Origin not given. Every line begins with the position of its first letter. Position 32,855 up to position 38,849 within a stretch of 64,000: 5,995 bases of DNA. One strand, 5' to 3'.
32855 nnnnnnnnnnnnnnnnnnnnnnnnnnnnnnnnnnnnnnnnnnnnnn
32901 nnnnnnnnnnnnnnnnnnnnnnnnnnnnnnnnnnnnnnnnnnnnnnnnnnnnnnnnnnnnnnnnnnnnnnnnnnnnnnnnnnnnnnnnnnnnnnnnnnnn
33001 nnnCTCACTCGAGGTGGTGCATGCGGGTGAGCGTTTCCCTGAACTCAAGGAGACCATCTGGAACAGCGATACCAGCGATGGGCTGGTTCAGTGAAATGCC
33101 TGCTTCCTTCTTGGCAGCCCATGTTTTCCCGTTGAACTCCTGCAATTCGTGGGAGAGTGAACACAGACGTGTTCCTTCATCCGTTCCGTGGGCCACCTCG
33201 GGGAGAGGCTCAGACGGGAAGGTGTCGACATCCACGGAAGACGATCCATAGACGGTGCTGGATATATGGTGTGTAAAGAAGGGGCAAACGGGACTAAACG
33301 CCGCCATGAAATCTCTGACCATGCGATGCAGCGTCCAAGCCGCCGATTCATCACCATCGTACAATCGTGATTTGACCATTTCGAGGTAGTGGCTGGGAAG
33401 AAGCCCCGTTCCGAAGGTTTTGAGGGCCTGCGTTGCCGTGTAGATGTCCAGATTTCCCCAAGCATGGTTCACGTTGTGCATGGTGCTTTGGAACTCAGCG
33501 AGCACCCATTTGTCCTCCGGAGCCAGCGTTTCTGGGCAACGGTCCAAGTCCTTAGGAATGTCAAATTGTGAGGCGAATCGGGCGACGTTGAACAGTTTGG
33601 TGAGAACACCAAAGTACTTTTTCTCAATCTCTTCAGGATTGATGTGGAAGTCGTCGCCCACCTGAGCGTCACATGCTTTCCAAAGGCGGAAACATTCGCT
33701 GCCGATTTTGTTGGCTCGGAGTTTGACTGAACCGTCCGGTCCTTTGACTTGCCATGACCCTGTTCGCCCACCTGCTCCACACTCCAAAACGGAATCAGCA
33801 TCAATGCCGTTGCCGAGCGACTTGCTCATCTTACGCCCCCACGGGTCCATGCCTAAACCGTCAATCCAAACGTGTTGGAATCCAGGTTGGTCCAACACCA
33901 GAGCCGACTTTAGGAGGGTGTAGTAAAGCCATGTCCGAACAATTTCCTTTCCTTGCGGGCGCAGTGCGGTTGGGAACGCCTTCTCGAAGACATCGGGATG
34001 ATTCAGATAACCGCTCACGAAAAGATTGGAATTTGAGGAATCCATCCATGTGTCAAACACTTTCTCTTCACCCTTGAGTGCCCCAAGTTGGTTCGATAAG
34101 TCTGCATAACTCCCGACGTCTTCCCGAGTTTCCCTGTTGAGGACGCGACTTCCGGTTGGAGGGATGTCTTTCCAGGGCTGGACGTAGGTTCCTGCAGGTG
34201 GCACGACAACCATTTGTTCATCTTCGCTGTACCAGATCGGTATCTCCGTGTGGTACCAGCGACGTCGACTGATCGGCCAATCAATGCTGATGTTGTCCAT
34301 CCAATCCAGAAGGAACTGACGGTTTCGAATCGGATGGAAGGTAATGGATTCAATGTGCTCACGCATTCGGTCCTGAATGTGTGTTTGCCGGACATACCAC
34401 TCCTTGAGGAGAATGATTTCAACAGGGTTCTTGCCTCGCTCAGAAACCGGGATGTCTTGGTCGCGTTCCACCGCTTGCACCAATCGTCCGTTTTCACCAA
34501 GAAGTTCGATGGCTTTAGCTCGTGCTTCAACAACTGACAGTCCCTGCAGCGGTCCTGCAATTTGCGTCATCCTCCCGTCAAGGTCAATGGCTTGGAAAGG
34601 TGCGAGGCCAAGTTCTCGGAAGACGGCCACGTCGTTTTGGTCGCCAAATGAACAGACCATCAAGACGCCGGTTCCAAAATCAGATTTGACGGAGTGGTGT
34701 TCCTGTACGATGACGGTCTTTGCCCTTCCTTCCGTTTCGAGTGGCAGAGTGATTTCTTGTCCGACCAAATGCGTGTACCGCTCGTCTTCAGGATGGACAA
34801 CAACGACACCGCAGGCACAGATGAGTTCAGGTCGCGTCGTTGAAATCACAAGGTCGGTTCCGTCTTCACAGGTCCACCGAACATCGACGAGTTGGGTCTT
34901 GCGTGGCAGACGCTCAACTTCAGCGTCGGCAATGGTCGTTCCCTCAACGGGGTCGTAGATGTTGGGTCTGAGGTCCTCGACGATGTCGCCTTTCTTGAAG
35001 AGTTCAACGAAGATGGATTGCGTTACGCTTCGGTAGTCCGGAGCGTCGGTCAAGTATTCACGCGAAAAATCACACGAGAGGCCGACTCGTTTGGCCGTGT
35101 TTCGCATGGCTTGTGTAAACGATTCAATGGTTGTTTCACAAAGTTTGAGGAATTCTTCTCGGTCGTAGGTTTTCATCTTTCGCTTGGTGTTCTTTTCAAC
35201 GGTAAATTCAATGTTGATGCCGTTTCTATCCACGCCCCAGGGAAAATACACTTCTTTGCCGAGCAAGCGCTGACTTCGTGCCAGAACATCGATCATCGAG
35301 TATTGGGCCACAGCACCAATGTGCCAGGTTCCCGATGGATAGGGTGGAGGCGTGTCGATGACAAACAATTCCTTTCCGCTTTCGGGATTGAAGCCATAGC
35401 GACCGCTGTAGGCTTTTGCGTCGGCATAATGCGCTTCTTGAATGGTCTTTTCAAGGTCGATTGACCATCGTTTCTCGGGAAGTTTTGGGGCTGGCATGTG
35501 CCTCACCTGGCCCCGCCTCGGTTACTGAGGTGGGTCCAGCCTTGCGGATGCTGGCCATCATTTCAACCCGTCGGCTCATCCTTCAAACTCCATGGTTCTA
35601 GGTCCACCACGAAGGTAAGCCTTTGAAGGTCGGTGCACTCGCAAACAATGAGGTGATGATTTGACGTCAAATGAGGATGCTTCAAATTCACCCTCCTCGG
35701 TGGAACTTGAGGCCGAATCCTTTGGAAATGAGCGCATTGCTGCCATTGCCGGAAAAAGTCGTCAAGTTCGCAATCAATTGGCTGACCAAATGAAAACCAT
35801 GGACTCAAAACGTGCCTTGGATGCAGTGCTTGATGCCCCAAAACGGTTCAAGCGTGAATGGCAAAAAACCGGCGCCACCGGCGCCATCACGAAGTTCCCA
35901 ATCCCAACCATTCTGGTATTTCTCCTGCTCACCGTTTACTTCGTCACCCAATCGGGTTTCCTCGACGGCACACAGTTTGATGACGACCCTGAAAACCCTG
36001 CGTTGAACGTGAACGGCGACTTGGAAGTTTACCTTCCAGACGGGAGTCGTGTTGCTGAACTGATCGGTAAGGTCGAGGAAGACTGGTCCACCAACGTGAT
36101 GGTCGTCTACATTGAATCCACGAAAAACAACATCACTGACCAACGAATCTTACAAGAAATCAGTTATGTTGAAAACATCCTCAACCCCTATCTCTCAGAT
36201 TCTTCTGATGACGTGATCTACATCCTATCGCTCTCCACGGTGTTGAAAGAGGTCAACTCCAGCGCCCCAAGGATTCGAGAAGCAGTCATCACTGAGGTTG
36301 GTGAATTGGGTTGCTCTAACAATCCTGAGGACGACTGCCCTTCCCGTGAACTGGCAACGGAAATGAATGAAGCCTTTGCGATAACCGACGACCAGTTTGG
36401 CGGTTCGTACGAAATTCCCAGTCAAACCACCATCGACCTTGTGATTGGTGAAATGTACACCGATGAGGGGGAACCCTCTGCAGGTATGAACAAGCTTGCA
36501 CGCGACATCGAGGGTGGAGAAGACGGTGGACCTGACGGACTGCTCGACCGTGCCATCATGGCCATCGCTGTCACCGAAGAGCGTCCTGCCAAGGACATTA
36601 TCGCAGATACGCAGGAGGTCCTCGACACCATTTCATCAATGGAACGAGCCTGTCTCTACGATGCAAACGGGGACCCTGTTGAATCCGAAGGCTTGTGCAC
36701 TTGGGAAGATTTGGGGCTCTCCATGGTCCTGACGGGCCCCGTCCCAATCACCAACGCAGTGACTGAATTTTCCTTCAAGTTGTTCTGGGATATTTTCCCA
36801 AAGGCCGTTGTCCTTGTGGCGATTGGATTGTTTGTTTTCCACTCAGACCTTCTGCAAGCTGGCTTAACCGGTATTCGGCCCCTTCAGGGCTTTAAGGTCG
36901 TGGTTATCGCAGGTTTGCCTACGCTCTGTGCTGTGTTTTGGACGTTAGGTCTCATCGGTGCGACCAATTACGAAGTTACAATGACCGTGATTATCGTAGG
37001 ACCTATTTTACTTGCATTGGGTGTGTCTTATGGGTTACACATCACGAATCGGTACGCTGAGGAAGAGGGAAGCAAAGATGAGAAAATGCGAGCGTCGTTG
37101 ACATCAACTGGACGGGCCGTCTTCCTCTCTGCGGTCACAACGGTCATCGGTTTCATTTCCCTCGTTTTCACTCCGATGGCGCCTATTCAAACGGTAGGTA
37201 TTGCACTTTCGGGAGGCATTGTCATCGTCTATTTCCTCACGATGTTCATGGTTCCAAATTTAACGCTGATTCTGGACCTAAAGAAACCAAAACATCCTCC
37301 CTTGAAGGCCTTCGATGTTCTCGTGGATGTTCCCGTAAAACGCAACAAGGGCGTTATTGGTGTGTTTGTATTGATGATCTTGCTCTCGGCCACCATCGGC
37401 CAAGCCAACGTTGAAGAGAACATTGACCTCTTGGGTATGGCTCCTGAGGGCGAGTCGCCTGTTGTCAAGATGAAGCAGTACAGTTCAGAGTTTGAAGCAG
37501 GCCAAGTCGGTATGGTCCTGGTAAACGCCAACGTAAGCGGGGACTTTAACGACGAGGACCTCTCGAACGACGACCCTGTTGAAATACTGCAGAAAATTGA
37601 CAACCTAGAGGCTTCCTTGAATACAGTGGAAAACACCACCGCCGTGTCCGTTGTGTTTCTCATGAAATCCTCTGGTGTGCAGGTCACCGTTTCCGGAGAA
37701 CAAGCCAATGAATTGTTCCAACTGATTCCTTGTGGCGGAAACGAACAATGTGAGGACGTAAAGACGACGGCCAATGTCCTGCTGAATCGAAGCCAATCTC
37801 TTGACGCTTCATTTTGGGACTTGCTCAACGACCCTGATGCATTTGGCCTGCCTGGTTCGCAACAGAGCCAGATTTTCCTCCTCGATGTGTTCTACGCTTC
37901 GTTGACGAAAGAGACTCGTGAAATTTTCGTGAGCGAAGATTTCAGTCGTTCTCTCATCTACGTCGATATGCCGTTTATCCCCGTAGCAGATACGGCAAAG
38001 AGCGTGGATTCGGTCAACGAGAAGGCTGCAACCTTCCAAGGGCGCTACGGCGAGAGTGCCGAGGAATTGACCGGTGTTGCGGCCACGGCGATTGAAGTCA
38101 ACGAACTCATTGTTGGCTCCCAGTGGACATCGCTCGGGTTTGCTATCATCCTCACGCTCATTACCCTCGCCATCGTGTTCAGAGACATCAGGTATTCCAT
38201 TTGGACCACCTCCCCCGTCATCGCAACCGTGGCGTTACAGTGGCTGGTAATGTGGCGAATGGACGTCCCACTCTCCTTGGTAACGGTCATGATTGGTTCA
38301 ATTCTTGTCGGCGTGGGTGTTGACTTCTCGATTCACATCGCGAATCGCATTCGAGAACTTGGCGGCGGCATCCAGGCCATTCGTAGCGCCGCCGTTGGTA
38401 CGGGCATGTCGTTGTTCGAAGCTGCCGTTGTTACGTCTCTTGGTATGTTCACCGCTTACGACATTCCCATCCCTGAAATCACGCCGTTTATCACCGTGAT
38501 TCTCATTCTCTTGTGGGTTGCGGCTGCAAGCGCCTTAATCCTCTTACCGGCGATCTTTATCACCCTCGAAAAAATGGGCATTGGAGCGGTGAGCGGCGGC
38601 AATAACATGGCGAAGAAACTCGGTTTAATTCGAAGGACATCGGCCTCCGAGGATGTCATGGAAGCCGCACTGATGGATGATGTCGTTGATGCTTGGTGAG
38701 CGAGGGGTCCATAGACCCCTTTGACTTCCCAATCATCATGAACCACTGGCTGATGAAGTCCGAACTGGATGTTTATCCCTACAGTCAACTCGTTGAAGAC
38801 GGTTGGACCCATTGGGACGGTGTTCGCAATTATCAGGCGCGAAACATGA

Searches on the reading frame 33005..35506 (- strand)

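Call 9: search_protein_families(library=pfam, proteins=[window:33005-35506:-], max_evalue=0.001)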
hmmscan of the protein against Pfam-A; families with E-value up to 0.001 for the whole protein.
window:33005-35506:- (833 aa): 3 families
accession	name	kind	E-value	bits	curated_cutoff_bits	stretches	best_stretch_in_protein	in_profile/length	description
PF00133.28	tRNA-synt_1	-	7e-72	242.9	22.7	1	42-621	19-412/414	tRNA synthetases class I (I, L, M and V)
PF08264.19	Anticodon_1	-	6.2e-18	65.5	25.1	1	665-810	1-144/148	Anticodon-binding domain of tRNA ligase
PF09334.17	tRNA-synt_1g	-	7e-17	61.7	20.1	1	49-198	2-136/391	tRNA synthetases class I (M)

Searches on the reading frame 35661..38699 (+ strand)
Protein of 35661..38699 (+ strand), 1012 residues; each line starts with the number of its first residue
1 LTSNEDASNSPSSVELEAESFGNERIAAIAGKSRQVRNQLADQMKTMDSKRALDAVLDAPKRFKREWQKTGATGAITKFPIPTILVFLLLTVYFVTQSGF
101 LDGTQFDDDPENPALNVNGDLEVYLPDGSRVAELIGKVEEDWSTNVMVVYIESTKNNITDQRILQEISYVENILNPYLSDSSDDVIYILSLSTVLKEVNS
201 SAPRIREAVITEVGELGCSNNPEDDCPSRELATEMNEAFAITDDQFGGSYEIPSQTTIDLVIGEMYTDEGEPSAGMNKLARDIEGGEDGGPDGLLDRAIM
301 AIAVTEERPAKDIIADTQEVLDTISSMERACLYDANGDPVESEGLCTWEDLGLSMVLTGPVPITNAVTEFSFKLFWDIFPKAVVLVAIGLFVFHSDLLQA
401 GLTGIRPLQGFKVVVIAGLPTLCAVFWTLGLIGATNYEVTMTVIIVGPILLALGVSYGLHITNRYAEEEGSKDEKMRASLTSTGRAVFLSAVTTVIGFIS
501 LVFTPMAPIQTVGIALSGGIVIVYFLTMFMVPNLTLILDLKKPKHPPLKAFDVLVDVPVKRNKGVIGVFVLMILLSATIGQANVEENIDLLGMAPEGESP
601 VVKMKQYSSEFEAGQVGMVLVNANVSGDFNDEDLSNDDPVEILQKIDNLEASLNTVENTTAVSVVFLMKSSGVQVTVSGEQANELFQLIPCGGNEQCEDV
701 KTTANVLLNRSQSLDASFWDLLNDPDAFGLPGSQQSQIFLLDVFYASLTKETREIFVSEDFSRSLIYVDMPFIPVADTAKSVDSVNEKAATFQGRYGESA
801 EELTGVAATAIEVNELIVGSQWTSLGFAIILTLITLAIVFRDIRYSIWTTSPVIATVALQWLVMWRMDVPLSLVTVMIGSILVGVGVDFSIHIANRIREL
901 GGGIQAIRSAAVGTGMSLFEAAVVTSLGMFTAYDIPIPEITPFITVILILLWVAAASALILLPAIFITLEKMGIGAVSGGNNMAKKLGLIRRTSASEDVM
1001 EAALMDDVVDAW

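Call 9: search_protein_families(library=pfam, proteins=[window:35661-38699:+], max_evalue=0.001)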
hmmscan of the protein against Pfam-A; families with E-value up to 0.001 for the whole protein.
window:35661-38699:+ (1012 aa): 2 families
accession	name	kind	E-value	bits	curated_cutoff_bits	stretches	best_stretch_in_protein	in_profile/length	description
PF03176.21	MMPL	-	2.5e-20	73.1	20.5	2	423-538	185-302/333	MMPL family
PF12349.14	Sterol-sensing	-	1.7e-06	28.4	22.3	1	416-532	11-130/153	Sterol-sensing domain of SREBP cleavage-activation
